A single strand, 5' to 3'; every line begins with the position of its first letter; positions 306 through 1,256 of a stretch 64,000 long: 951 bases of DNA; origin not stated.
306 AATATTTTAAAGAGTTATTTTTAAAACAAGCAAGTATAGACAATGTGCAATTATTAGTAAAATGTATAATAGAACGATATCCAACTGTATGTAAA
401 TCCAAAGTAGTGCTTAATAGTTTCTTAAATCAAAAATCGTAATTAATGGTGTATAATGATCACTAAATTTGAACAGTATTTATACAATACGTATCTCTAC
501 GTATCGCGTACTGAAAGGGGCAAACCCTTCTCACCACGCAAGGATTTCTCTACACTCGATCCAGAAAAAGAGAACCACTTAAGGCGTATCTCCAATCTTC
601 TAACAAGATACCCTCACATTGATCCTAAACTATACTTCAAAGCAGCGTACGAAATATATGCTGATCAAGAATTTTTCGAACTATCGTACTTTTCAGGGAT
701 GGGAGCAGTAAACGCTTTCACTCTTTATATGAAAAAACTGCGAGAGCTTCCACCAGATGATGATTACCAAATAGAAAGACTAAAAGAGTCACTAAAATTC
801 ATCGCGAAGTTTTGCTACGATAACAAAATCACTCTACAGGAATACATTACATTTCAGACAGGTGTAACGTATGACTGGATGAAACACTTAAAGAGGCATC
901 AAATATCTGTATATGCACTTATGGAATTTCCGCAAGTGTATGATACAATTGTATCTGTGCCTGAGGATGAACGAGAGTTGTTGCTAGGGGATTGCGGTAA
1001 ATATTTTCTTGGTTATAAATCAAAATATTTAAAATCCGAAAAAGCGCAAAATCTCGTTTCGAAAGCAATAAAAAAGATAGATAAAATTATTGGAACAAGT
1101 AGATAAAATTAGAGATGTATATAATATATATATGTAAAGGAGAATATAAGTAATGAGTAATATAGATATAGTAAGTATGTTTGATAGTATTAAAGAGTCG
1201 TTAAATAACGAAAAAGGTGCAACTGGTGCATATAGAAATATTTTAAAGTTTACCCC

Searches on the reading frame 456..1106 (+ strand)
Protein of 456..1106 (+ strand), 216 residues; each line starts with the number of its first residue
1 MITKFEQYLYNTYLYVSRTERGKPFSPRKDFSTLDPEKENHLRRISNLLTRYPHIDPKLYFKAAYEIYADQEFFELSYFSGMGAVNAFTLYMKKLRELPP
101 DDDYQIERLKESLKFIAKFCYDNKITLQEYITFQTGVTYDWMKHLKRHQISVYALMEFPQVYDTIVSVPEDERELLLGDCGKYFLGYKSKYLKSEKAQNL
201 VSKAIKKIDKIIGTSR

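Call 26: find_encoding_contigs(protein=window:456-1106:+, flank=10000, max_places=3)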
Protein window:456-1106:+ (216 aa): 14 contigs read that carry it; 3 places shown.
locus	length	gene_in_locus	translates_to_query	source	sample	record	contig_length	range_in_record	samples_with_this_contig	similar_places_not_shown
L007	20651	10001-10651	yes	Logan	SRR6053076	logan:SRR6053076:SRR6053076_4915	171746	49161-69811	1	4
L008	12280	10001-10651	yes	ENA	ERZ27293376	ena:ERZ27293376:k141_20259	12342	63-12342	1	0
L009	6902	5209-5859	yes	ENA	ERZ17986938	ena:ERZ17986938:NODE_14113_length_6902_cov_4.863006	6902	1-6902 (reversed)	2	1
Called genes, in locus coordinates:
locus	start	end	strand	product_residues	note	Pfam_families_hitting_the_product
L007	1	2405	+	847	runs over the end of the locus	PF03104:DNA_pol_B_exo1, PF00136:DNA_pol_B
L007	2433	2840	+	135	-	-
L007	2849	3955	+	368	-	PF00154:RecA_N, PF00005:ABC_tran (faint)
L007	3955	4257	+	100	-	-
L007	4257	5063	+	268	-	-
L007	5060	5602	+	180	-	PF00551:Formyl_trans_N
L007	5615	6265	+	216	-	PF13521:AAA_28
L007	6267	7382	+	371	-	PF14819:QueF_N, PF14489:QueF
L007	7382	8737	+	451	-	PF03796:DnaB_C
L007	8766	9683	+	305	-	PF01368:DHH, PF02272:DHHA1 (weak)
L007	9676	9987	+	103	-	-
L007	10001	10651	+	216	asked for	-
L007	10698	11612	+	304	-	PF08804:gp32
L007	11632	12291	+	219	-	PF01227:GTP_cyclohydroI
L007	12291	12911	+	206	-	-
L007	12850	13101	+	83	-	-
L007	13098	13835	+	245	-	-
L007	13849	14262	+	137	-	-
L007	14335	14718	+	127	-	-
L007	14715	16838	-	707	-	PF04717:Phage_base_V (faint)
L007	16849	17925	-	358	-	-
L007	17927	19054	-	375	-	-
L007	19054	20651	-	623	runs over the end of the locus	-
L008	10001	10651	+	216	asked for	-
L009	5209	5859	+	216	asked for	-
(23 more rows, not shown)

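Call 31: search_protein_families(library=pfam, max_evalue=1, proteins=[L007:4257-5063:+, L007:5060-5602:+, L007:5615-6265:+, L007:6267-7382:+, L007:3955-4257:+, L007:2433-2840:+, L007:8766-9683:+, window:456-1106:+])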
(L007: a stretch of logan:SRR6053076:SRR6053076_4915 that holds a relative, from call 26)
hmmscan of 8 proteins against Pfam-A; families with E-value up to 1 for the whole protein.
L007:4257-5063:+ (268 aa): 1 family
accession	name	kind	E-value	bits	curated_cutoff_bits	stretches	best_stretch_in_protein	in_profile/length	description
PF20314.3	DUF6610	-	0.003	17.7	27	1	180-233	124-175/198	Family of unknown function (DUF6610)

L007:5060-5602:+ (180 aa): 1 family
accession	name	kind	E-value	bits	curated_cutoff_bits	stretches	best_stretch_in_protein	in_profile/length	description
PF00551.24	Formyl_trans_N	-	4.6e-13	49.7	26.1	1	72-153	78-158/181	Formyl transferase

L007:5615-6265:+ (216 aa): 4 families
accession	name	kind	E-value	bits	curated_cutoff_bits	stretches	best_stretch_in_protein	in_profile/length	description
PF13521.12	AAA_28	-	7.8e-19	68.9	27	1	2-172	1-164/164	AAA domain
PF01926.29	MMR_HSR1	-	0.0045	17.5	21.9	1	2-42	1-38/113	50S ribosome-binding GTPase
PF01390.26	SEA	-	0.018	15.6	26.4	1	178-208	11-40/106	SEA domain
PF00931.28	NB-ARC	-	0.058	13.1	23.5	1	3-31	21-50/248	NB-ARC domain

L007:6267-7382:+ (371 aa): 3 families
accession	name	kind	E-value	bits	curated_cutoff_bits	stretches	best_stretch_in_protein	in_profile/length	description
PF14819.11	QueF_N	-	1.4e-35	122.5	25.6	1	44-159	1-111/111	Nitrile reductase, 7-cyano-7-deazaguanine-reductase N-term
PF14489.11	QueF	-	2.7e-22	79.2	27.3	2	270-347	1-77/81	QueF-like protein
PF21967.1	MGS_C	-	0.14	12.9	27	1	126-167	3-44/110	Mannosylglycerate synthase C-terminal domain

L007:3955-4257:+ (100 aa): 1 family
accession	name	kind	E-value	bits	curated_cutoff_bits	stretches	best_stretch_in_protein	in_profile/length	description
PF02787.25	CPSase_L_D3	-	0.19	12.1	26.6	1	50-87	23-57/80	Carbamoyl-phosphate synthetase large chain, oligomerisation domain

L007:2433-2840:+ (135 aa): 0 families

L007:8766-9683:+ (305 aa): 2 families
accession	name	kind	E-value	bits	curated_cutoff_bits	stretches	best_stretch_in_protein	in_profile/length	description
PF01368.27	DHH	-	1.1e-10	42.3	28.1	1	3-124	1-115/125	DHH family, N-terminal domain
PF02272.25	DHHA1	-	1.4e-07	32.3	25.9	1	222-290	18-94/102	DHHA1 domain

window:456-1106:+ (216 aa): 4 families
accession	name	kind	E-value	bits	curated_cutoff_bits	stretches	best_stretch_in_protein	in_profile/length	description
PF17190.9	RecG_N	-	0.011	16.8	23.1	1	79-120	45-85/89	RecG N-terminal helical domain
PF08454.17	RIH_assoc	-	0.036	14.4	28.5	1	105-137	3-35/99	RyR and IP3R Homology associated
PF23613.1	ELP3_N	-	0.13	12.7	27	1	143-177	25-59/70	ELP3 N-terminal domain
PF23015.2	zf-WIZ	-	0.14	11.9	27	1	140-148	24-32/35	Zinc finger found in WIZ protein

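Call 32: search_dna_similar(query=L007:4257-5063:+, collection=phages, mode=protein, max_rows=40, max_evalue=0.001)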
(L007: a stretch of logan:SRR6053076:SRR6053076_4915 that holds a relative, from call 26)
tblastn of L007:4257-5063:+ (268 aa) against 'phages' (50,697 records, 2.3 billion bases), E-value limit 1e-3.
Records with a match: 31; places in all: 31; records where one place covers at least 80% of the query: 19.
Best place of each record, by identity: <60% 31.
By first word of the organism name: Campylobacter 14; Bacillus 6; Cellulophaga 5; Flavobacterium 4; Chryseobacterium 1; Weizmannia 1.
By host as written in the record: Campylobacter jejuni 5; Flavobacterium sp. LMO8 4; - 4; Campylobacter sp. 4; Bacillus subtilis KCCM12150 2; Cellulophaga sp. MM#3 2; Campylobacter jejuni RM1221 1; Chryseobacterium sp. MA9 1; and 8 more.
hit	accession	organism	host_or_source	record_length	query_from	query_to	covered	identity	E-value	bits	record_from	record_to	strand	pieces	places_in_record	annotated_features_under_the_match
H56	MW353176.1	Flavobacterium phage vB_FspM_immuto_3-5A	Flavobacterium sp. LMO8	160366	1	265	99%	48.1%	2e-65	226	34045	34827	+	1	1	DNA guanine transglycosylase | hypothetical protein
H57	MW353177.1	Flavobacterium phage vB_FspM_immuto_13-6C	Flavobacterium sp. LMO8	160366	1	265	99%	48.1%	2e-65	226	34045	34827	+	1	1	DNA guanine transglycosylase | hypothetical protein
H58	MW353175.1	Flavobacterium phage vB_FspM_immuto_2-6A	Flavobacterium sp. LMO8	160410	1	265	99%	48.1%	2e-65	226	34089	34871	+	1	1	DNA guanine transglycosylase | hypothetical protein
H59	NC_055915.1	Flavobacterium phage vB_FspM_immuto_2-6A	Flavobacterium sp. LMO8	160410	1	265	99%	48.1%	2e-65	226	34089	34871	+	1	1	DNA guanine transglycosylase | hypothetical protein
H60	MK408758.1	Campylobacter phage CP20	Campylobacter jejuni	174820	4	238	88%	46.1%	4e-46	170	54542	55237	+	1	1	hypothetical protein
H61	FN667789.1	Campylobacter phage CPt10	-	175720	4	238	88%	46.1%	4e-46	170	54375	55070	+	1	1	hypothetical phage protein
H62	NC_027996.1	Campylobacter phage CPt10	-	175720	4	238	88%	46.1%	4e-46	170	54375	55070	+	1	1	hypothetical protein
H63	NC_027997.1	Campylobacter phage CP220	Campylobacter sp.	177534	4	238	88%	46.1%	4e-46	170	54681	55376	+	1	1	hypothetical protein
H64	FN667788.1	Campylobacter phage CP220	Campylobacter sp.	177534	4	238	88%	46.1%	4e-46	170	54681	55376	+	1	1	hypothetical phage protein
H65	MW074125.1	Campylobacter phage CJLB-12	Campylobacter jejuni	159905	4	238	88%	45.3%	2e-46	171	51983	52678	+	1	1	hypothetical protein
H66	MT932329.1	Campylobacter phage F379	Campylobacter jejuni RM1221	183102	4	238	88%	45.3%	2e-46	171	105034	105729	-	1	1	hypothetical protein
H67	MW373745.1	Campylobacter phage CJLB-13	Campylobacter jejuni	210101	4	238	88%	45.3%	2e-46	171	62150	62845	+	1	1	record has no annotation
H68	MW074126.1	Campylobacter phage CJLB-14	Campylobacter jejuni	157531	4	238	88%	45.3%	3e-46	171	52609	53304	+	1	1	hypothetical protein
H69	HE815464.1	Campylobacter phage CP21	Campylobacter sp.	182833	4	238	88%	45.3%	3e-46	171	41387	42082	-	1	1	CP21_069: hypothetical protein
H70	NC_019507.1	Campylobacter phage CP21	Campylobacter sp.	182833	4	238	88%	45.3%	3e-46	171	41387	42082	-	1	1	CP21_069: hypothetical protein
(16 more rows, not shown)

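Call 33: search_dna_similar(query=L007:5060-5602:+, collection=phages, mode=protein, max_rows=30, max_evalue=0.001)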
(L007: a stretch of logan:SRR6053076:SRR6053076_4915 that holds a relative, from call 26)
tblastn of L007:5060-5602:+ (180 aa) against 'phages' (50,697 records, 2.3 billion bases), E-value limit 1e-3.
Records with a match: 8; places in all: 8; records where one place covers at least 80% of the query: 4.
Best place of each record, by identity: <60% 8.
By first word of the organism name: Flavobacterium 4; Synechococcus 2; Marine 2.
By host as written in the record: Flavobacterium sp. LMO8 4; Synechococcus sp. WH7803 2; - 2.
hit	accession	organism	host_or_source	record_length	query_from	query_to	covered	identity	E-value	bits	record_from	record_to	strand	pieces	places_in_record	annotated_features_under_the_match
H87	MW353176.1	Flavobacterium phage vB_FspM_immuto_3-5A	Flavobacterium sp. LMO8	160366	3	177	97%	50.3%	8e-43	157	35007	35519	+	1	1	phosphoribosylglycinamide formyltransferase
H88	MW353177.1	Flavobacterium phage vB_FspM_immuto_13-6C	Flavobacterium sp. LMO8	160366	3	177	97%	50.3%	8e-43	157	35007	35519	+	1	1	phosphoribosylglycinamide formyltransferase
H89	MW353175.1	Flavobacterium phage vB_FspM_immuto_2-6A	Flavobacterium sp. LMO8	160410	3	177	97%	50.3%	8e-43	157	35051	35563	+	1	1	phosphoribosylglycinamide formyltransferase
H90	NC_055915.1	Flavobacterium phage vB_FspM_immuto_2-6A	Flavobacterium sp. LMO8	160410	3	177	97%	50.3%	8e-43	157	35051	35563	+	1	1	phosphoribosylglycinamide formyltransferase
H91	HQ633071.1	Synechococcus phage S-SKS1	Synechococcus sp. WH7803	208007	75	141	37%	40.6%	5e-7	54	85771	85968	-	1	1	cyanobacterial phosphoribosylglycinamide formyltransferase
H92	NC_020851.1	Synechococcus phage S-SKS1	Synechococcus sp. WH7803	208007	75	141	37%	40.6%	5e-7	54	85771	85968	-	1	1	cyanobacterial phosphoribosylglycinamide formyltransferase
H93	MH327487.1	Marine virus AG-341-P01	single cell amplified by WGA-X; seawater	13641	75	141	37%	37.7%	5e-6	51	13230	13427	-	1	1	record has no annotation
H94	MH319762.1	Marine virus AG-345-O18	single cell amplified by WGA-X; seawater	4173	75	141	37%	37.7%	5e-6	51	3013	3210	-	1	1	record has no annotation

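Call 34: get_annotated_region(hit=H58, flank=20000)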
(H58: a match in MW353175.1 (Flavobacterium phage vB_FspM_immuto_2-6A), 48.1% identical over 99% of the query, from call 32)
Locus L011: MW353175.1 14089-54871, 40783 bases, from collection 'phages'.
description: Flavobacterium phage vB_FspM_immuto_2-6A, complete genome.
organism: Flavobacterium phage vB_FspM_immuto_2-6A (NCBI taxid 2801477)
taxonomy: Viruses; Duplodnaviria; Heunggongvirae; Uroviricota; Caudoviricetes; Immutovirus; Immutovirus immuto
host: Flavobacterium sp. LMO8; source: Baltic Sea mesocosm; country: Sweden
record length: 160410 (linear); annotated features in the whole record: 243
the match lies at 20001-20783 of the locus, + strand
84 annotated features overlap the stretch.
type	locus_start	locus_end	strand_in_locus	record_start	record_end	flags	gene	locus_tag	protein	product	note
CDS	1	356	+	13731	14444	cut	-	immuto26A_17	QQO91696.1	hypothetical protein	-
CDS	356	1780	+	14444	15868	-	-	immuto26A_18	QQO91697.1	hypothetical protein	-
CDS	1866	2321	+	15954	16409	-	-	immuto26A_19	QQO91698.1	hypothetical protein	-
CDS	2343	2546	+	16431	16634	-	-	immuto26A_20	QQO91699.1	hypothetical protein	-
CDS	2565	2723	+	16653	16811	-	-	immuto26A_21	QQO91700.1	hypothetical protein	-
CDS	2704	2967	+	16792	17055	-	-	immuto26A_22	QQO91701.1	thioredoxin domain-containing protein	-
CDS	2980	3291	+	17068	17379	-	-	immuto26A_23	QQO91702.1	hypothetical protein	-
CDS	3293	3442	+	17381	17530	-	-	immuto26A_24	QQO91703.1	hypothetical protein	-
CDS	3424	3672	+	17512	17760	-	-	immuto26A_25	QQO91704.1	hypothetical protein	-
CDS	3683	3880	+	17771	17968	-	-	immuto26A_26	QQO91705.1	hypothetical protein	-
CDS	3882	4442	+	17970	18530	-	-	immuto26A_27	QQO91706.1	hypothetical protein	-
CDS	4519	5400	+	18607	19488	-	-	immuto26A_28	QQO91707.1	7-cyano-7-deazaguanine synthase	7-cyano-7-deazaguanine synthase (queuosine biosynthesis), QueC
CDS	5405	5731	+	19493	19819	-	-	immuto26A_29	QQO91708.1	hypothetical protein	-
CDS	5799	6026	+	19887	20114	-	-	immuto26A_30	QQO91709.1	YcfL protein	Uncharacterized conserved protein, YcfL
CDS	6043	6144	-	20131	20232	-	-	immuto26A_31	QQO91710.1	hypothetical protein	-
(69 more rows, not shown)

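Call 35: find_related_loci(query=L007:4257-5063:+, collection=viral_contigs, flank=10000)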
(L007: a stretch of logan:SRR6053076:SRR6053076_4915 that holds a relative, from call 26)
Query L007:4257-5063:+ (268 aa) in viral_contigs; peptide patterns used: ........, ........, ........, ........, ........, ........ (x = any residue, [..] = any of these).
19 stretches matched a pattern; 16 encode a relative of the query (tblastn E <= 1e-3); 16 distinct loci.
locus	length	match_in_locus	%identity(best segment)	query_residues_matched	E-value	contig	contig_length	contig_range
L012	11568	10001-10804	86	1-268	1e-163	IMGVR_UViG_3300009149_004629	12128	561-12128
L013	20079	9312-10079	41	2-262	4e-54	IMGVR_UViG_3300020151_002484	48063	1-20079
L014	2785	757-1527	41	1-262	2e-54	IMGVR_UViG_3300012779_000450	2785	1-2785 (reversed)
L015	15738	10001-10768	40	2-262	8e-53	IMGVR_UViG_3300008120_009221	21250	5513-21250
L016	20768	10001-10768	40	2-262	3e-52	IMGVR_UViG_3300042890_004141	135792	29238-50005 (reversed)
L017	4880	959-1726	41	2-262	1e-52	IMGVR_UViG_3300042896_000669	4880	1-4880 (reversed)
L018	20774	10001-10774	39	2-262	2e-52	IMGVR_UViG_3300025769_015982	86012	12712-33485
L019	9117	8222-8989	41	2-262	1e-52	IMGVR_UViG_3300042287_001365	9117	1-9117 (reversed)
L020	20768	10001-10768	40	2-262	3e-52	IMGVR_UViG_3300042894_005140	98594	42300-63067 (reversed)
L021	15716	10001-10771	40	1-262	5e-52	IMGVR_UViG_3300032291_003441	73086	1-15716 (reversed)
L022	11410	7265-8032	40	2-262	4e-52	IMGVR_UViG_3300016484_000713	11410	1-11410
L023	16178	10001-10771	38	2-262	3e-47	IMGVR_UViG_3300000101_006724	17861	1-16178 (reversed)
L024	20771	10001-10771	38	2-262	2e-47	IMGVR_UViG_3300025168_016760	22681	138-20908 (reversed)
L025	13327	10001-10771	37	1-260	2e-46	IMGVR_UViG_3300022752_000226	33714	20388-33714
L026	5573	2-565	44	81-262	8e-45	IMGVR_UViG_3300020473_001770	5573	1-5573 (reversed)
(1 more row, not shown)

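Call 66: find_homologous_proteins(query=L012:531-1511:+, max_evalue=1e-60)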
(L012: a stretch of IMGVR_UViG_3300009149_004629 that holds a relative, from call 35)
Query L012:531-1511:+ (326 aa): 7528 proteins with E <= 1e-60 among 8000 candidates; the best 120 are listed.
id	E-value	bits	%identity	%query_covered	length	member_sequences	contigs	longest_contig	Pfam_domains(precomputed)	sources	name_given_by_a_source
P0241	1.8e-215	732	100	98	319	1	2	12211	PF04321.24,PF16363.12,PF02719.22,PF01073.26,PF07993.19,PF01370.28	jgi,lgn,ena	-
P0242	1.8e-182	624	85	97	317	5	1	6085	PF04321.24,PF16363.12,PF02719.22,PF01073.26,PF07993.19,PF01370.28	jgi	-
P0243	6.8e-120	418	60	96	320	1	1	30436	PF04321.24,PF16363.12,PF02719.22,PF01073.26,PF07993.19,PF00106.32,PF01370.28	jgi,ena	-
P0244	1.8e-94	335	52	96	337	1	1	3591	PF04321.24,PF16363.12,PF02719.22,PF01073.26,PF07993.19,PF13460.13,PF01370.28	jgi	jgi:dTDP-glucose 4,6-dehydratase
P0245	3.1e-94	334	50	96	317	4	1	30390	PF04321.24,PF16363.12,PF02719.22,PF01073.26,PF07993.19,PF00106.32,PF01370.28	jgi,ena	-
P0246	7.6e-94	333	52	96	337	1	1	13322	PF04321.24,PF16363.12,PF02719.22,PF01073.26,PF07993.19,PF13460.13,PF01370.28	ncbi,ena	-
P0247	2.2e-93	331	49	97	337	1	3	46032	PF04321.24,PF16363.12,PF02719.22,PF01073.26,PF07993.19,PF13460.13,PF01370.28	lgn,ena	-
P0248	4.6e-93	330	49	96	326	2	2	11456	PF04321.24,PF16363.12,PF02719.22,PF01073.26,PF07993.19,PF13460.13,PF01370.28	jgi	jgi:dTDP-glucose 4,6-dehydratase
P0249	6.1e-93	330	51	96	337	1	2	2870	PF04321.24,PF16363.12,PF02719.22,PF01073.26,PF07993.19,PF13460.13,PF01370.28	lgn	-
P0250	6.9e-93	330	49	97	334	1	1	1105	PF04321.24,PF16363.12,PF02719.22,PF01073.26,PF07993.19,PF13460.13,PF01370.28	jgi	-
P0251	7.9e-93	329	53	96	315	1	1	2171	PF04321.24,PF16363.12,PF02719.22,PF01073.26,PF07993.19,PF01370.28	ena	-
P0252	8.0e-93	329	52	95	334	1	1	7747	PF04321.24,PF16363.12,PF02719.22,PF01073.26,PF07993.19,PF13460.13,PF01370.28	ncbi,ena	-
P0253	8.9e-93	329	48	97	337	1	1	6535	PF04321.24,PF16363.12,PF02719.22,PF01073.26,PF07993.19,PF13460.13,PF01370.28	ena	-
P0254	9.1e-93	329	48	96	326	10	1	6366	PF04321.24,PF16363.12,PF02719.22,PF01073.26,PF07993.19,PF13460.13,PF01370.28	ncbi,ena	-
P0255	1.0e-92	329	50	97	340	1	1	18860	PF04321.24,PF16363.12,PF02719.22,PF01073.26,PF07993.19,PF13460.13,PF01370.28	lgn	-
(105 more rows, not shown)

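Call 67: find_encoding_contigs(protein=P0242, flank=10000, max_places=3)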
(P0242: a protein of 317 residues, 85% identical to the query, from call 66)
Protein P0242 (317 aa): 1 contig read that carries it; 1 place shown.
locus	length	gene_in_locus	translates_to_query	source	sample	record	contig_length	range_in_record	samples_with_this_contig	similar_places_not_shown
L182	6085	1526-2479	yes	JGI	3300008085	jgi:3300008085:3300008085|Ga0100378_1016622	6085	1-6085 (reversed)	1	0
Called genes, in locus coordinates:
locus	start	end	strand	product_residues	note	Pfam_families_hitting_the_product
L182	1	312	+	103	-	?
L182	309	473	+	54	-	-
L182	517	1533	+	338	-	PF00478:IMPDH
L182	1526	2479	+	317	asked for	PF01073:3Beta_HSD, PF01370:Epimerase, PF02719:Polysacc_synt_2, PF04321:RmlD_sub_bind, PF16363:GDP_Man_Dehyd, PF07993:NAD_binding_4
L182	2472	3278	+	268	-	PF01370:Epimerase (weak), PF04321:RmlD_sub_bind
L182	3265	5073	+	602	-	PF02463:SMC_N, PF13476:AAA_23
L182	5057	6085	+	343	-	?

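Call 68: list_cluster_members(proteins=[P0242])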
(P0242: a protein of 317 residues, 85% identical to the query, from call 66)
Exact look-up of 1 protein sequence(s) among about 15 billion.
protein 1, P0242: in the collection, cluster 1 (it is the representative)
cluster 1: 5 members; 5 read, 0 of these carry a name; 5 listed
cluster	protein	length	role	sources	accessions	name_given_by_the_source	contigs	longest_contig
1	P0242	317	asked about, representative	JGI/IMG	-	-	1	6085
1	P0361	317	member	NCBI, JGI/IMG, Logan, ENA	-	-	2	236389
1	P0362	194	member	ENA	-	-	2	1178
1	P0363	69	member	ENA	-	-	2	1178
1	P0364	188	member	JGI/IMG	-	-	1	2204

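Call 69: find_encoding_contigs(protein=P0361, flank=10000, max_places=3)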
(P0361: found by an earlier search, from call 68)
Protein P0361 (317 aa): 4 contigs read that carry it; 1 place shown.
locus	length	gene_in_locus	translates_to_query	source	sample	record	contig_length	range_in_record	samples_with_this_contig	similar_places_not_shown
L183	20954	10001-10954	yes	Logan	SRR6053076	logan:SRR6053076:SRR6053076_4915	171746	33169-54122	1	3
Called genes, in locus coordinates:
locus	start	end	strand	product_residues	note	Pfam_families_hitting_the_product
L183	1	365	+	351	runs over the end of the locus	PF00149:Metallophos, PF12850:Metallophos_2 (weak)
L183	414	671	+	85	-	-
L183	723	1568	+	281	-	-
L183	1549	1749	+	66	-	-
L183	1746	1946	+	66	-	PF07068:Gp23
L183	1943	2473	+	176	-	-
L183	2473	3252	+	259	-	-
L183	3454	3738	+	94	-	-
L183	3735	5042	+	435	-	PF00535:Glycos_transf_2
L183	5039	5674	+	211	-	PF03567:Sulfotransfer_2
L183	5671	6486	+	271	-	-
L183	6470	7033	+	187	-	-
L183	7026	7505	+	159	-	-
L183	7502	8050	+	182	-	PF08889:WbqC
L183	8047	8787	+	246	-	-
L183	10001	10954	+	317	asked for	PF01073:3Beta_HSD, PF01370:Epimerase, PF02719:Polysacc_synt_2, PF04321:RmlD_sub_bind, PF16363:GDP_Man_Dehyd, PF07993:NAD_binding_4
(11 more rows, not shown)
